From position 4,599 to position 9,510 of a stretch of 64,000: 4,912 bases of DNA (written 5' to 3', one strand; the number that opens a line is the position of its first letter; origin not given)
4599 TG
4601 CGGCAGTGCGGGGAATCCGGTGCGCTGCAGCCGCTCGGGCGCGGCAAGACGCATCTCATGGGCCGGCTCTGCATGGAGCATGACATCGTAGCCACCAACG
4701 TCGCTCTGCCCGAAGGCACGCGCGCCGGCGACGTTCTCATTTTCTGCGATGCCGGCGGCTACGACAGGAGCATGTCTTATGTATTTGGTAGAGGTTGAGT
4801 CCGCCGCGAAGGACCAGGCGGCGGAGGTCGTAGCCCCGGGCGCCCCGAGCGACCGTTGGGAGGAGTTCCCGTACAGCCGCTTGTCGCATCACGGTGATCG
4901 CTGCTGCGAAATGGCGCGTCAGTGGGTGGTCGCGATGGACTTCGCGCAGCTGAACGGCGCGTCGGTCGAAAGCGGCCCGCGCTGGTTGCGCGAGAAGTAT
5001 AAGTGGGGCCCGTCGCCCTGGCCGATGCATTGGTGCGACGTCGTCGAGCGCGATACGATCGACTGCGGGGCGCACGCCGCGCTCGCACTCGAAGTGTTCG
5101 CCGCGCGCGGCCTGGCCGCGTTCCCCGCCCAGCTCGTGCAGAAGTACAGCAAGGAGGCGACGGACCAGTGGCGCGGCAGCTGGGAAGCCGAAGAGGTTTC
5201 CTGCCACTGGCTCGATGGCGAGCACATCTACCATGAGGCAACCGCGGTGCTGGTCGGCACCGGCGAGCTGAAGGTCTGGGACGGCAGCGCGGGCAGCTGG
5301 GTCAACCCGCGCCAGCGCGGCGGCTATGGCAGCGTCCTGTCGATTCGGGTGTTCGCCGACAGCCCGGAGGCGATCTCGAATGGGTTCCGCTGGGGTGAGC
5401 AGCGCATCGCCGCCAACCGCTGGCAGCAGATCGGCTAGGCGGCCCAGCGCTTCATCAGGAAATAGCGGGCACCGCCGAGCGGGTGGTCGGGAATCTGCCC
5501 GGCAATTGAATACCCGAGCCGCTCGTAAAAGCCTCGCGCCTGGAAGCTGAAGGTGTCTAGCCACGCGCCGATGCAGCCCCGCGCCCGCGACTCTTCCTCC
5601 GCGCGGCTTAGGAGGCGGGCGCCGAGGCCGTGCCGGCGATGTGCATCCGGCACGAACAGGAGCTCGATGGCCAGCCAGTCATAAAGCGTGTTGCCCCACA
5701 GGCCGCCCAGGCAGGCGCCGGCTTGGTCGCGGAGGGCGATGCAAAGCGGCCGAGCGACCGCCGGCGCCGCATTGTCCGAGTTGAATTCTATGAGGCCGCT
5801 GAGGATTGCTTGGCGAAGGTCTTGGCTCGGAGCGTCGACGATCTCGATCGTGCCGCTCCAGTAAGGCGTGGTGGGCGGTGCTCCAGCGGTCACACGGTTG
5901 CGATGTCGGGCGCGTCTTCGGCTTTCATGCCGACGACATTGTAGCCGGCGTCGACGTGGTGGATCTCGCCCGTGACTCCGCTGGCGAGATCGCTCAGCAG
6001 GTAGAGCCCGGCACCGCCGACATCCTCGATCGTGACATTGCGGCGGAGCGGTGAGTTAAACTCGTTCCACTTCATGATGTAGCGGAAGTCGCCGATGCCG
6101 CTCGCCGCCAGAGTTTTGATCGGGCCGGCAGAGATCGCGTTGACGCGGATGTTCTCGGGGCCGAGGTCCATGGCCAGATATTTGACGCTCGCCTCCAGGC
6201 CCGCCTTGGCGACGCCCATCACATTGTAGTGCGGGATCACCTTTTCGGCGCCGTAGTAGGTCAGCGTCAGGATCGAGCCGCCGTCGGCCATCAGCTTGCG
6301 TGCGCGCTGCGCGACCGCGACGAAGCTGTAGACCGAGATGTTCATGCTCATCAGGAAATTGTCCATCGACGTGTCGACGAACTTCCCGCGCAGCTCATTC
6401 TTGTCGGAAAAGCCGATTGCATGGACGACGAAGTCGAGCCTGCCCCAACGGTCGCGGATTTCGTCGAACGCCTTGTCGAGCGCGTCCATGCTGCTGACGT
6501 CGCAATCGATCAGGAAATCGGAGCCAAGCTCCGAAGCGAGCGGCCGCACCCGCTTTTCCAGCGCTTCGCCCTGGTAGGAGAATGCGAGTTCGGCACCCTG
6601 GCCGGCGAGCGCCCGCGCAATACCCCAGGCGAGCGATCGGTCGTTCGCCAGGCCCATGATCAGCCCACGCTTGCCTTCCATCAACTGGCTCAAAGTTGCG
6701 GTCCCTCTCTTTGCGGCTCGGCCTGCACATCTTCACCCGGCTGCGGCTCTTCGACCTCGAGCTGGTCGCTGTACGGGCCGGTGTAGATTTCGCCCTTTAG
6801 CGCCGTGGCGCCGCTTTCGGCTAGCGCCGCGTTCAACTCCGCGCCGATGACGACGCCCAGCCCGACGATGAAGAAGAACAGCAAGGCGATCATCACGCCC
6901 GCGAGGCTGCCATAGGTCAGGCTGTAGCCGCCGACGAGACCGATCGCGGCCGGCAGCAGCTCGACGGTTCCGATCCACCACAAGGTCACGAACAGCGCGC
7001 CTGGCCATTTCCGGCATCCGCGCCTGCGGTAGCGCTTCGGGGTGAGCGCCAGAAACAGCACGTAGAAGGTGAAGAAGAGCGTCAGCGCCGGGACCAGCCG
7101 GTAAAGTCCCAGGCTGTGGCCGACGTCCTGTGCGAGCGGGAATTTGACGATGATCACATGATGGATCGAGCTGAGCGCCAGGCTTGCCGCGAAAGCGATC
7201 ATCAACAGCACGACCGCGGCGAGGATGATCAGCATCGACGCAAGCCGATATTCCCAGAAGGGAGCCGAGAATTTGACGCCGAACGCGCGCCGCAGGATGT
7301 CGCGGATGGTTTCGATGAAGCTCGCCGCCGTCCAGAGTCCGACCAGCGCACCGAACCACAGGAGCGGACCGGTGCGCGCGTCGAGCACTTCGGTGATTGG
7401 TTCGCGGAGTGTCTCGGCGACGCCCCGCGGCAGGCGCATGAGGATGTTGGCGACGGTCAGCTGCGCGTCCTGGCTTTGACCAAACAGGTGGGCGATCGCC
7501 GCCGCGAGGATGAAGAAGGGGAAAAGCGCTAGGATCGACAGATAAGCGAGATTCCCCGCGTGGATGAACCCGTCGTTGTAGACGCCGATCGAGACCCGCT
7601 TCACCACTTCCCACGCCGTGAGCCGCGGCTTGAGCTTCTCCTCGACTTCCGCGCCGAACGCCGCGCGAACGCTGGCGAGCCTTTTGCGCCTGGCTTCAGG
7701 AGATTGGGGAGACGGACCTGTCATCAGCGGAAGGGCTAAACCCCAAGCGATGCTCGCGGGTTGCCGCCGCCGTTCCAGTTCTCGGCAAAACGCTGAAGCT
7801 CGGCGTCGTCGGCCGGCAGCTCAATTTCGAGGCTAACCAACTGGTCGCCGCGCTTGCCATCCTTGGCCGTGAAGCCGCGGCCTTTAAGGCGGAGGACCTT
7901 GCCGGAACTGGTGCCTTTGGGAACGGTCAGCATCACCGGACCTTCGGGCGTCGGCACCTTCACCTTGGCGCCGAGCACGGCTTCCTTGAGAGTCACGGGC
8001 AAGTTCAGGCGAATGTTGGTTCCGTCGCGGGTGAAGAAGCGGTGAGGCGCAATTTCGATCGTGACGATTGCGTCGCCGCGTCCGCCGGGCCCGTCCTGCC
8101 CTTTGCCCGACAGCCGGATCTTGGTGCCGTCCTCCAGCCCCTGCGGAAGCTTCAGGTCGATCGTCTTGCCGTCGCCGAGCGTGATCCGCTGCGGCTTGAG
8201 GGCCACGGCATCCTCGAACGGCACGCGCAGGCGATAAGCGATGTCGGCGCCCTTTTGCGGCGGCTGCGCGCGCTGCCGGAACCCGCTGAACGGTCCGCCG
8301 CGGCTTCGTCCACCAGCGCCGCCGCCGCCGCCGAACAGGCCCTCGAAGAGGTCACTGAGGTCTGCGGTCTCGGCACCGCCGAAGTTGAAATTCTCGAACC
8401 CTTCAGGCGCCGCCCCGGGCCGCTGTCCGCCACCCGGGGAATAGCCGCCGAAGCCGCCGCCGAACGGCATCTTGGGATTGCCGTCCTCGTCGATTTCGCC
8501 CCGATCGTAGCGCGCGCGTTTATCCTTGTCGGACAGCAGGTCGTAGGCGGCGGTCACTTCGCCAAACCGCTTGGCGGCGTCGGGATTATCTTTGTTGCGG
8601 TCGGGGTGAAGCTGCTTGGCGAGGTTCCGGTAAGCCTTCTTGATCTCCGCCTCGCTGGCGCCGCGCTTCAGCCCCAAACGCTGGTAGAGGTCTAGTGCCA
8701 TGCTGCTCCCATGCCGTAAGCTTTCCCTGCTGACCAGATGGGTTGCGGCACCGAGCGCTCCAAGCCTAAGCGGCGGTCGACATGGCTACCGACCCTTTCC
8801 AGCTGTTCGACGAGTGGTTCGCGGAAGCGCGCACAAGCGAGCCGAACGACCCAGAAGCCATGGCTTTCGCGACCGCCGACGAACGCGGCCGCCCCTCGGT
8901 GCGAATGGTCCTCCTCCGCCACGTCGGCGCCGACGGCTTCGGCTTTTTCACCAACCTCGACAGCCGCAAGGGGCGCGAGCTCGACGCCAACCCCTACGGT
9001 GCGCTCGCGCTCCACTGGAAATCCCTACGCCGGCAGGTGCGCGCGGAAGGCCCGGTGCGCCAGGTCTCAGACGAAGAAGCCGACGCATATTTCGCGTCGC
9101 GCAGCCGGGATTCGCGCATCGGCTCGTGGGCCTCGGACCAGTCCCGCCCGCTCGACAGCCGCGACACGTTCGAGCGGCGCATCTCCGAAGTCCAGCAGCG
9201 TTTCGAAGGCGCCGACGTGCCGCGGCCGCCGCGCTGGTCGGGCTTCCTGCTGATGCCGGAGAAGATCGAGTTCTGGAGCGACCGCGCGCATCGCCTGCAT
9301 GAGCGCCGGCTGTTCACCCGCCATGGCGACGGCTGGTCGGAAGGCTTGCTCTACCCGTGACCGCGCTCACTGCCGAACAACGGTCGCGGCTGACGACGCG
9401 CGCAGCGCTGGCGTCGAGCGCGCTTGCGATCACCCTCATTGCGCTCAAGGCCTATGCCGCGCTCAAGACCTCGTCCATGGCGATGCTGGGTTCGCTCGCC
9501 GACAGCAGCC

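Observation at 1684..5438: Divergent three-gene cassette around an ATP-grasp::PLP-decarboxylase fusion, with cupin-oxygenase-like and transglutaminase-fold-like partners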

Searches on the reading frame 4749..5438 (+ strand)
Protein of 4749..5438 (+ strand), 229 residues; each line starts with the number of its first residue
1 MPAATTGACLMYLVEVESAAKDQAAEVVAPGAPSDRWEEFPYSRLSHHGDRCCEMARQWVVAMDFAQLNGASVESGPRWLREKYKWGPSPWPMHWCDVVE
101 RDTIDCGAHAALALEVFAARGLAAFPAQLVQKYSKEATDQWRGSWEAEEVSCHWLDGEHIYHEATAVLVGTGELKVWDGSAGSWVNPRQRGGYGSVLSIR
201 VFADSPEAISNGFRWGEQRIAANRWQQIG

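Call 3: search_protein_families(library=pfam, proteins=[window:4749-5438:+], max_evalue=0.1)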
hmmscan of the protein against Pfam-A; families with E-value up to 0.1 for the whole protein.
window:4749-5438:+ (229 aa): 0 families

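Call 4: search_protein_families(library=ncbifam, proteins=[window:4749-5438:+], max_evalue=0.1)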
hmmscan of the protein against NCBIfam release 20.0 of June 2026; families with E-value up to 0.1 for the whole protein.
window:4749-5438:+ (229 aa): 0 families

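Call 8: search_solved_structures(query=window:4779-5438:+, max_evalue=10)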
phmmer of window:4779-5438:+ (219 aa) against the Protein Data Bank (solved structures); distinct sequences matched with E-value up to 10: 1.
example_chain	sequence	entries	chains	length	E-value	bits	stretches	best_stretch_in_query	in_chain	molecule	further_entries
5uke_A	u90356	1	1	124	0.47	13.2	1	96-168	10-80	Interleukin-1 receptor-associated kinase 3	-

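Call 11: find_homologous_proteins(query=window:4779-5438:+, max_evalue=0.001)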
Query window:4779-5438:+ (219 aa): 456 proteins with E <= 0.001 among 881 candidates; the best 120 are listed.
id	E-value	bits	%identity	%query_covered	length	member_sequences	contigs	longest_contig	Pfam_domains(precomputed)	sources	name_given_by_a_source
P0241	2.9e-148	510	100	100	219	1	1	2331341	-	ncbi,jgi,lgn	ncbi:MAG TPA: hypothetical protein VIL42_02745 [Sphingomicrobium sp.]|jgi:hypothetical protein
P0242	1.9e-112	393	78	100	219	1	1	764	-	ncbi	-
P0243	6.8e-106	371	71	100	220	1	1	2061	-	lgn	-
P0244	3.0e-105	369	69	100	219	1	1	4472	-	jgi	jgi:hypothetical protein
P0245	2.4e-104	366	70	100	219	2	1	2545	-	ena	-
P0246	4.7e-104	365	71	100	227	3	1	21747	-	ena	-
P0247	5.5e-104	365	69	100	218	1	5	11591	-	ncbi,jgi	jgi:hypothetical protein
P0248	1.4e-103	364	68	100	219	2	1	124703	-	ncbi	-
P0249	3.2e-103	362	68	100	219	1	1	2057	-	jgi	jgi:hypothetical protein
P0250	4.5e-103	362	71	100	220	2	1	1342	-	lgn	-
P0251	5.2e-103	362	69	100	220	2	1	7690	-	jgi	jgi:hypothetical protein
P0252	9.1e-103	361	67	100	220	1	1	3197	-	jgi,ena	jgi:hypothetical protein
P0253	7.6e-102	358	67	100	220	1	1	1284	-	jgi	jgi:hypothetical protein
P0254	7.9e-102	358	69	100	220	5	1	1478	-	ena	-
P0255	8.2e-102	358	67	100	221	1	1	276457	-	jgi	jgi:hypothetical protein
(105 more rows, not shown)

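Call 23: predict_structure(alignment_id=A2)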
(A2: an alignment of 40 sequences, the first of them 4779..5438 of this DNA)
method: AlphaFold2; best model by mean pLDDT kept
length: 219 residues; sequences in the alignment: 40
mean_pLDDT: 82.0   pTM: 0.81
mean pLDDT of the five models: 82.0, 78.8, 74.7, 73.5, 72.1
residues with pLDDT >= 90: 111; 70-90: 67; 50-70: 21; < 50: 20
segments of 3 or more residues with pLDDT < 50: 1-18
pLDDT, mean of each block of 10 residues (from residue 1): 32 40 79 89 94 93 93 86 91 92 97 95 78 57 70 93 90 86 82 88 91 90
secondary structure, 60 per line:
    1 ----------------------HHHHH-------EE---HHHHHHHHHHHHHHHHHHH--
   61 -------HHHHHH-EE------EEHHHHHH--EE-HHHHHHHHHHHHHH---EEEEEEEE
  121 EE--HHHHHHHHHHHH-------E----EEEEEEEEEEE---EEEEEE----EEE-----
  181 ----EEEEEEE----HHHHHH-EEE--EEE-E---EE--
elements in order: H23-27 H40-58 H68-73 H85-90 H96-109 E113-122 H125-136 E149-159 E163-168 E173-175 E185-191 H196-201 E203-205 E208-210

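Call 28: fold_search(model_id=the predicted structure, library=pdb)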
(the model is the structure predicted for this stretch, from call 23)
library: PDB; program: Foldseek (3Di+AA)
matches with E <= 10: 300; with E <= 0.001: 0
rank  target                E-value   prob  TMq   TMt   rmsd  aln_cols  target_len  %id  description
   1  9fqr_Qy               4.8e-03  0.96  0.37  0.16  16.4       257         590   12  96-nm repeat of axonemal doublet microtubules from bovine sperm (released 2025-03-26)
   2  8z4f_A                8.3e-03  1.00  0.38  0.29   4.2       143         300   10  Pseudomurein Endoisopeptidases PeiP (released 2024-10-30)
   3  8z4f_B                8.3e-03  0.97  0.37  0.37   7.7       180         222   12  Pseudomurein Endoisopeptidases PeiP (released 2024-10-30)
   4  8th8_H                1.1e-02  0.85  0.35  0.11  25.6       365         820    9  Linker domain of Nexin-dynein regulatory complex from Tetrahymena thermophila (released 2023-09-20)
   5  3isr_C                1.4e-02  1.00  0.35  0.28   5.6       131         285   11  The Crystal Structure of a Putative Cysteine Protease from Cytophaga hutchinsonii to 1.9A (released 2009-09-08)
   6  3isr_B                1.4e-02  0.95  0.37  0.29  13.2       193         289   11  The Crystal Structure of a Putative Cysteine Protease from Cytophaga hutchinsonii to 1.9A (released 2009-09-08)
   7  8j07_7                1.5e-02  0.90  0.37  0.16  13.6       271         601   11  96nm repeat of human respiratory doublet microtubule and associated axonemal complexes (released 2023-07-26)
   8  3isr_A                1.6e-02  0.99  0.36  0.28  13.2       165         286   12  The Crystal Structure of a Putative Cysteine Protease from Cytophaga hutchinsonii to 1.9A (released 2009-09-08)
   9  3kd4_A                2.7e-02  0.82  0.30  0.14   8.4       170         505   14  CRYSTAL STRUCTURE OF A PUTATIVE PROTEASE (BDI_1141) FROM PARABACTEROIDES DISTASONIS ATCC 8503 AT 2.00 A RESOLUTION (released 2009-11-24)
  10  9e5c_1m               3.5e-02  0.80  0.34  0.18  10.9       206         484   13  Cryo-EM structure of 96 nm repeat of microtubule doublet from T. brucei flagellum (released 2025-03-12)
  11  4fgo                  4.4e-02  0.80  0.33  0.39   7.3       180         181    9  Legionella pneumophila LapG (calcium-bound) (released 2012-06-20)
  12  8jx4_D                5.0e-02  0.72  0.32  0.44  12.6       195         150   12  Structure of the catalytic domain of pseudomurein endo-isopeptidases PeiW (released 2024-10-09)
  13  8glv_Eb               7.6e-02  0.51  0.34  0.07  19.9       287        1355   10  96-nm repeat unit of doublet microtubules from Chlamydomonas reinhardtii flagella (released 2023-05-31)
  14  4nv8_A                8.6e-02  0.23  0.24  0.20  14.6       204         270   13  Crystal Structure of Mesorhizobium Loti Arylamine N-acetyltransferase F42W Mutant (released 2015-01-21)
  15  9crn                  9.7e-02  0.82  0.38  0.25   8.5       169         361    9  Crystal structure of Streptococcus pyogenes TglA (released 2024-08-14)
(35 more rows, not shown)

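Call 41: search_protein_families(library=pfam, alignment_id=A5, max_evalue=1)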
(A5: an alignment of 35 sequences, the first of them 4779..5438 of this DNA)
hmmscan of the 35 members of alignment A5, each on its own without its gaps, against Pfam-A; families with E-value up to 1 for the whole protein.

A. member 1, window:4779-5438:+ (219 aa): 0 families

B. families by the number of members that match (of 35 scanned): 3 families
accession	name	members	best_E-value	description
PF19794.4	DUF6278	1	0.034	Family of unknown function (DUF6278)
PF06279.16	DUF1033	1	0.063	Protein of unknown function (DUF1033)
PF10706.15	Aminoglyc_resit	1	0.14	Aminoglycoside-2''-adenylyltransferase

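Call 42: search_solved_structures(query=A5, max_evalue=10, show_alignments=2)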
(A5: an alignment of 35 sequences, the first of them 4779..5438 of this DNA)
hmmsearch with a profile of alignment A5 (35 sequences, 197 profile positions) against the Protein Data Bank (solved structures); distinct sequences matched with E-value up to 10: 5.
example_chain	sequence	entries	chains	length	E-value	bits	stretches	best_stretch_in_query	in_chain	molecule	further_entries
9uai_E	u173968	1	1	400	0.89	12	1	49-87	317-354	Nitrate transport ATP-binding subunits C and D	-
9uak_A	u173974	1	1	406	0.91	12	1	49-87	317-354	C terminal regulatory domain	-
9u9z_C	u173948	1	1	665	1.7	11.1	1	49-87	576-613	CmpC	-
9ua1_C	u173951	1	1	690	1.8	11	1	49-87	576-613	CmpC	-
9ua0_C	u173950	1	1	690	1.8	11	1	49-87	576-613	CmpC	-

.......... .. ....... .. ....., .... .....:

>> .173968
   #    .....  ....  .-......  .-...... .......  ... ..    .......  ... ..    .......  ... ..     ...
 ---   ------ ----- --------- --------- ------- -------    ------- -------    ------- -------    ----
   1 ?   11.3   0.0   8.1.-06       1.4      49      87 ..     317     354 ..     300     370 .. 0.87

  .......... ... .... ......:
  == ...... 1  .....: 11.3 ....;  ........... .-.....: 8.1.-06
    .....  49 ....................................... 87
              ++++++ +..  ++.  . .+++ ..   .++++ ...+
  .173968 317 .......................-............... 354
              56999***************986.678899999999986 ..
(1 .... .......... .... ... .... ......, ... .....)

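Call 79: search_protein_families(library=padloc, proteins=[window:4779-5438:+], max_evalue=0.01)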
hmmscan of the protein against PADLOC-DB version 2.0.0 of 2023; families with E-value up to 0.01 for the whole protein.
window:4779-5438:+ (219 aa): 0 families

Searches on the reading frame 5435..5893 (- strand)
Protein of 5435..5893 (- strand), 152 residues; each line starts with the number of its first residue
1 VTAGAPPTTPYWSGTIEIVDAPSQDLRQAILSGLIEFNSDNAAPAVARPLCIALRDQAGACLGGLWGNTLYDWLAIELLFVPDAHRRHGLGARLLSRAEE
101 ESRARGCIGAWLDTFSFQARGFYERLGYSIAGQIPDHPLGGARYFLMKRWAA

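Call 3: search_protein_families(library=pfam, proteins=[window:5435-5893:-], max_evalue=0.1)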
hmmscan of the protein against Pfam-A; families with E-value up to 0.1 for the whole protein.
window:5435-5893:- (152 aa): 6 families
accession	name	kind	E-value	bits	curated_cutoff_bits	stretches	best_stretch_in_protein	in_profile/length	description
PF00583.31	Acetyltransf_1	-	1.2e-12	48.5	20.7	1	49-128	34-116/116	Acetyltransferase (GNAT) family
PF13508.13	Acetyltransf_7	-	3.1e-10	40.7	27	1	59-129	12-83/84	Acetyltransferase (GNAT) domain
PF13673.13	Acetyltransf_10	-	4.1e-06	27.2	23.6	1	75-129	53-108/128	Acetyltransferase (GNAT) domain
PF08445.16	FR47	-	0.0016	18.8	22.1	1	75-129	23-78/86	FR47-like protein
PF13527.13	Acetyltransf_9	-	0.0052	17.2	25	1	76-130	75-126/127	Acetyltransferase (GNAT) domain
PF14542.12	Acetyltransf_CG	-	0.064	13.8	30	0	75-106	26-57/80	GCN5-related N-acetyl-transferase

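Call 4: search_protein_families(library=ncbifam, proteins=[window:5435-5893:-], max_evalue=0.1)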
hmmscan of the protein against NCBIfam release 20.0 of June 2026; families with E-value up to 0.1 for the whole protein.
window:5435-5893:- (152 aa): 13 families
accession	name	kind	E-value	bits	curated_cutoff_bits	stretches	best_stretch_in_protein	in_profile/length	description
NF002959.0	PRK03624.1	equivalog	1.3e-05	24.9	124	1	79-131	78-132/147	GNAT family acetyltransferase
NF000165.3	AAC_6p_Entco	exception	6.8e-05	22.8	300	0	77-114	74-111/178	aminoglycoside N-acetyltransferase AAC(6')-Ii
NF040501.1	resist_ArsN2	equivalog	9.4e-05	22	125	1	79-130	54-103/133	arsenic resistance N-acetyltransferase ArsN2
NF000482.1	AAC_3_XI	exception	0.00022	21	300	1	76-129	78-133/148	aminoglycoside N-acetyltransferase AAC(3)-XI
NF007807.0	PRK10514.1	equivalog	0.00047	20.1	134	1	75-140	72-134/147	acetyltransferase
NF041716.1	HxA_phane_GNAT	equivalog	0.00067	19.6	250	1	74-129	83-141/152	cyclophane-containing RiPP N-acetyltransferase HaaN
TIGR01575.1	rimI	equivalog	0.002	18.3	86.4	1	65-133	47-117/132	ribosomal protein S18-alanine N-acetyltransferase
NF033078.2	AAC_6p_Ia_fam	equivalog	0.004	17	265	0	76-114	78-116/181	AAC(6')-Ia family aminoglycoside 6'-N-acetyltransferase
NF000487.1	stat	exception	0.0054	16.3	420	1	72-132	103-165/189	streptothricin N-acetyltransferase STAT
NF040502.1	PPT_acetyltrans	equivalog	0.0083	15.8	300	1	58-107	69-119/183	phosphinothricin N-acetyltransferase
NF053587.1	SpmdActasePaiA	equivalog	0.0096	15.7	250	1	72-132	89-151/172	spermidine/spermine N(1)-acetyltransferase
NF043067.1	AAC_6p_group_E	equivalog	0.024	14.5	140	1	76-108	73-105/140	aminoglycoside 6'-N-acetyltransferase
NF000158.2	AAC_6p_Il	exception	0.07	13.1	270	0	77-113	86-122/152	aminoglycoside N-acetyltransferase AAC(6')-Il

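Call 79: search_protein_families(library=padloc, proteins=[window:5435-5893:-], max_evalue=0.01)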
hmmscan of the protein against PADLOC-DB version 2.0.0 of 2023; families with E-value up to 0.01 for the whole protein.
window:5435-5893:- (152 aa): 0 families

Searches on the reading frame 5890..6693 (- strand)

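Call 3: search_protein_families(library=pfam, proteins=[window:5890-6693:-], max_evalue=0.1)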
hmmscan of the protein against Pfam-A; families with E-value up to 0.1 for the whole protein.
window:5890-6693:- (267 aa): 5 families
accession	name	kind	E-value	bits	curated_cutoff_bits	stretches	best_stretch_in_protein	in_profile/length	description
PF13561.12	adh_short_C2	-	1.8e-92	309.7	27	1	14-252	1-236/236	Enoyl-(Acyl carrier protein) reductase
PF00106.31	adh_short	-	3.7e-22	79.2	26.6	1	21-196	12-186/195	short chain dehydrogenase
PF23441.1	SDR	-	0.0003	20.7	27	1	70-250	74-254/258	SDR-like rossmann domain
PF12241.14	Enoyl_reductase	-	0.0085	15.9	22.1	0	131-196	129-196/236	Trans-2-enoyl-CoA reductase catalytic region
PF08659.16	KR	-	0.014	15.7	22.6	1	25-101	16-97/180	KR domain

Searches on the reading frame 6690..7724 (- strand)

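Call 3: search_protein_families(library=pfam, proteins=[window:6690-7724:-], max_evalue=0.1)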
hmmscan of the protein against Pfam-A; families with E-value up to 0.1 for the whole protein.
window:6690-7724:- (344 aa): 1 family
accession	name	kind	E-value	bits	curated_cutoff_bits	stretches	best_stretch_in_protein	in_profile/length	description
PF03631.20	Virul_fac_BrkB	-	4.3e-42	145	33.7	1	50-303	3-257/259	Virulence factor BrkB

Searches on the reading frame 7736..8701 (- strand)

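Call 84: search_protein_families(library=pfam, proteins=[window:7736-8701:-], max_evalue=0.001)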
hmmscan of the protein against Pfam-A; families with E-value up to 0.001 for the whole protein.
window:7736-8701:- (321 aa): 2 families
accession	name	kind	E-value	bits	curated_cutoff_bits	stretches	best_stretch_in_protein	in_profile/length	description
PF01556.23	DnaJ_C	-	1.8e-38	132.4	26.6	1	155-296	2-152/152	DnaJ C terminal domain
PF00226.36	DnaJ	-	1.4e-24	86.4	27.8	1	4-66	1-63/63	DnaJ domain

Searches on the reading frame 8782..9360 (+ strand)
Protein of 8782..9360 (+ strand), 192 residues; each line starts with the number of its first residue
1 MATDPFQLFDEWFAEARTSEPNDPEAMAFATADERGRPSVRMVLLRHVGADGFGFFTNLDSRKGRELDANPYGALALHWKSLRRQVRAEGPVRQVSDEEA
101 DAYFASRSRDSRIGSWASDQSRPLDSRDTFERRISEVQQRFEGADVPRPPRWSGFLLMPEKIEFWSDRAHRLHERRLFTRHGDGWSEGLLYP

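Call 84: search_protein_families(library=pfam, proteins=[window:8782-9360:+], max_evalue=0.001)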
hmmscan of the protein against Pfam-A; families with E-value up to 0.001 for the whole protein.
window:8782-9360:+ (192 aa): 3 families
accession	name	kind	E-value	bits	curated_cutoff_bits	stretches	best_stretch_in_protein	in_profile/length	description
PF01243.27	PNPOx_N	-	2.4e-25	89.7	28.1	1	21-139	9-118/120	Pyridoxamine 5'-phosphate oxidase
PF10590.14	PNP_phzG_C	-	1.6e-14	54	27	1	152-192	1-42/42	Pyridoxine 5'-phosphate oxidase C-terminal dimerisation region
PF12766.13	Pyridox_oxase_2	-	0.00011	23.1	26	1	18-93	13-97/100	Pyridoxamine 5'-phosphate oxidase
